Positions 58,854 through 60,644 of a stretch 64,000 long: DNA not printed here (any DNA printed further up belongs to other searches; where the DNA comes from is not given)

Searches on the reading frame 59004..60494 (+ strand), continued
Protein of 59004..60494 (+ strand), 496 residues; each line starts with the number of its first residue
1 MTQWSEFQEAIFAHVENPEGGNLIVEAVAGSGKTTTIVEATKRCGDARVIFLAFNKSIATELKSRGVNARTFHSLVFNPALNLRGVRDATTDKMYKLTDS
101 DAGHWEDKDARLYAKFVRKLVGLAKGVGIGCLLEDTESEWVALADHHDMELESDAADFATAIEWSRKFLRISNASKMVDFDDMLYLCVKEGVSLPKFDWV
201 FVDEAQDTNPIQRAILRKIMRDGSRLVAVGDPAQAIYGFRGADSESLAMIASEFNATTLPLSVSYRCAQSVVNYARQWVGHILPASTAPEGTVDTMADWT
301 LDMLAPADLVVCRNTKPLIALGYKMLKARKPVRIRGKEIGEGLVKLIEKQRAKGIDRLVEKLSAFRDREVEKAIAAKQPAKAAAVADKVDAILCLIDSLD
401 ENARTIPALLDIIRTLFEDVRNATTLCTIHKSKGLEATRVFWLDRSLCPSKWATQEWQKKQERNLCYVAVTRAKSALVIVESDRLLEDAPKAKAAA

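Call 44: find_encoding_contigs(protein=P0008, flank=3000, max_places=2)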
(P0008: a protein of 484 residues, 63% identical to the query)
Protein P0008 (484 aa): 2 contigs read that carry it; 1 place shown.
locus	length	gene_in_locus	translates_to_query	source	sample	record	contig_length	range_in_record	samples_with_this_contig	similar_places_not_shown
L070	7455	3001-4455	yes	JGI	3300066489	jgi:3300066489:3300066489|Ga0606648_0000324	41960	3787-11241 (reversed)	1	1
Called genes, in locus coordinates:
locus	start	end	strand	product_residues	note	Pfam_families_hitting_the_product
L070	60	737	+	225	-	-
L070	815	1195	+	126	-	-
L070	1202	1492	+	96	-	-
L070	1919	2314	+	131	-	PF13671:AAA_33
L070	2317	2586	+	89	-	-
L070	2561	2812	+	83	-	PF00196:GerE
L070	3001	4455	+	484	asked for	PF00580:UvrD-helicase, PF13245:AAA_19, PF13604:AAA_30 (faint), PF01443:Viral_helicase1 (faint), PF13361:UvrD_C, PF13538:UvrD_C_2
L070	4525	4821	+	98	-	-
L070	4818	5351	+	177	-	-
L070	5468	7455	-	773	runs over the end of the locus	PF22763:NrS1-1_pol-like_HBD (weak), PF13148:DUF3987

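Call 45: find_encoding_contigs(protein=P0010, flank=3000, max_places=2)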
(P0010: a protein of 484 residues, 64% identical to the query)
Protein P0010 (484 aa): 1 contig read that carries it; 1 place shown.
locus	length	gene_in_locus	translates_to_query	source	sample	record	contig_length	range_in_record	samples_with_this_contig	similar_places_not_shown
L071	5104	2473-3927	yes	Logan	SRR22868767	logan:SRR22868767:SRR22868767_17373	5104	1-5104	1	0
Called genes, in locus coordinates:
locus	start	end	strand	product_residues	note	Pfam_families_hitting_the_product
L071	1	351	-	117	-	?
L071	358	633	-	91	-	PF03819:MazG (weak)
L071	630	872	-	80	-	-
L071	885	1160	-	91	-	-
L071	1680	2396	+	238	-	-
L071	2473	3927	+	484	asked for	PF00580:UvrD-helicase, PF13245:AAA_19, PF13604:AAA_30 (faint), PF01443:Viral_helicase1 (faint), PF13361:UvrD_C, PF13538:UvrD_C_2 (weak)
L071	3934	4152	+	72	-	-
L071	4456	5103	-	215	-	?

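Call 56: find_encoding_contigs(protein=P0012, flank=3000, max_places=2)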
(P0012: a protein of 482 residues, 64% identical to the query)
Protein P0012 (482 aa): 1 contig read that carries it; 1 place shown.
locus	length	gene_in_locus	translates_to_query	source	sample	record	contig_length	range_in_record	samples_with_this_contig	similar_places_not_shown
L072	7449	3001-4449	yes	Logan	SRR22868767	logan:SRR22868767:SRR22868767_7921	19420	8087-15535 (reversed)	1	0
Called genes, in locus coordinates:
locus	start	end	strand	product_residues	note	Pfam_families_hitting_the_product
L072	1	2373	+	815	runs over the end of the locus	PF13550:Phage-tail_3, PF23666:Rcc01698_C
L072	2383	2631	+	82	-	-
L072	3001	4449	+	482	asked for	PF00580:UvrD-helicase, PF13245:AAA_19, PF13604:AAA_30 (weak), PF01443:Viral_helicase1 (faint), PF13361:UvrD_C, PF13538:UvrD_C_2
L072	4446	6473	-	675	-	PF01612:DNA_pol_A_exo1 (weak), PF00476:DNA_pol_A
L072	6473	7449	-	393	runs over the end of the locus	-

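Call 57: find_encoding_contigs(protein=P0009, flank=3000, max_places=2)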
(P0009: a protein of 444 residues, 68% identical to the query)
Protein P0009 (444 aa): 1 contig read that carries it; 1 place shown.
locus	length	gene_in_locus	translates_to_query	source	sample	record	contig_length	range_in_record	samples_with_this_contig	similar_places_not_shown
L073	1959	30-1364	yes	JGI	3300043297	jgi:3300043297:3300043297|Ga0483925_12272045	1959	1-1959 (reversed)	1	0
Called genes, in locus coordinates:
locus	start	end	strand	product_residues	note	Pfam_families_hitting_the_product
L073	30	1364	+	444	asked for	PF00580:UvrD-helicase, PF13245:AAA_19, PF13361:UvrD_C, PF13538:UvrD_C_2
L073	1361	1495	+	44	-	-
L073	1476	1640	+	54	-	-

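Call 80: find_encoding_contigs(protein=P0001, flank=10000, max_places=3)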
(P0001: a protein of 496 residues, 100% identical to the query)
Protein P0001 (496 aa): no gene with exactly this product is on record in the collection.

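Call 89: find_related_loci(query=A8, collection=viral_contigs, flank=1500)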
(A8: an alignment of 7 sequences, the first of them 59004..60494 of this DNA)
Query A8 (496 aa) in viral_contigs; peptide patterns used: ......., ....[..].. (x = any residue, [..] = any of these).
412 stretches matched a pattern; 229 encode a relative of the query (tblastn E <= 1e-3); the best 80 are kept; 80 distinct loci.
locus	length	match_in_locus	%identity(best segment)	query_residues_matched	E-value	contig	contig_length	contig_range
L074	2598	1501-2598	96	1-366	0e+0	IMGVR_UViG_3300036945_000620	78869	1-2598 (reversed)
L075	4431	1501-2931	60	4-484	0e+0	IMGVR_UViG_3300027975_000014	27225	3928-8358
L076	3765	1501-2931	60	4-484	0e+0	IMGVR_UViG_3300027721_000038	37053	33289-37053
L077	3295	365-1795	60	3-483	0e+0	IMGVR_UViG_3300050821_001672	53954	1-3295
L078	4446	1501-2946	59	4-488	0e+0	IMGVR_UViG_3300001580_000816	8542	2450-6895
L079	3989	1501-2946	59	4-488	0e+0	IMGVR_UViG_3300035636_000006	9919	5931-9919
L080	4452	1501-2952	59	5-484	0e+0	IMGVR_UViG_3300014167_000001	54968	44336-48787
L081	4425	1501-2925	59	3-481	0e+0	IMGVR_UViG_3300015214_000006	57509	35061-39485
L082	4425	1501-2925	59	3-481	0e+0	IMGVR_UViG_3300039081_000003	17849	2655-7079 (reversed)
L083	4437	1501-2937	59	1-481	0e+0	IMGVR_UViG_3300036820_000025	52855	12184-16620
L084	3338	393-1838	59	1-481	0e+0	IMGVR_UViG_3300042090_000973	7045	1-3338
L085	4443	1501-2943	57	3-484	0e+0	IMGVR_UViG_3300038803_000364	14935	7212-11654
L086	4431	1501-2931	59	4-484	0e+0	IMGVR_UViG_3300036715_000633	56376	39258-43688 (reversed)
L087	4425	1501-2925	57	3-481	2e-177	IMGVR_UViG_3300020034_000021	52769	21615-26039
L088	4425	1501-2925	57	3-481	1e-175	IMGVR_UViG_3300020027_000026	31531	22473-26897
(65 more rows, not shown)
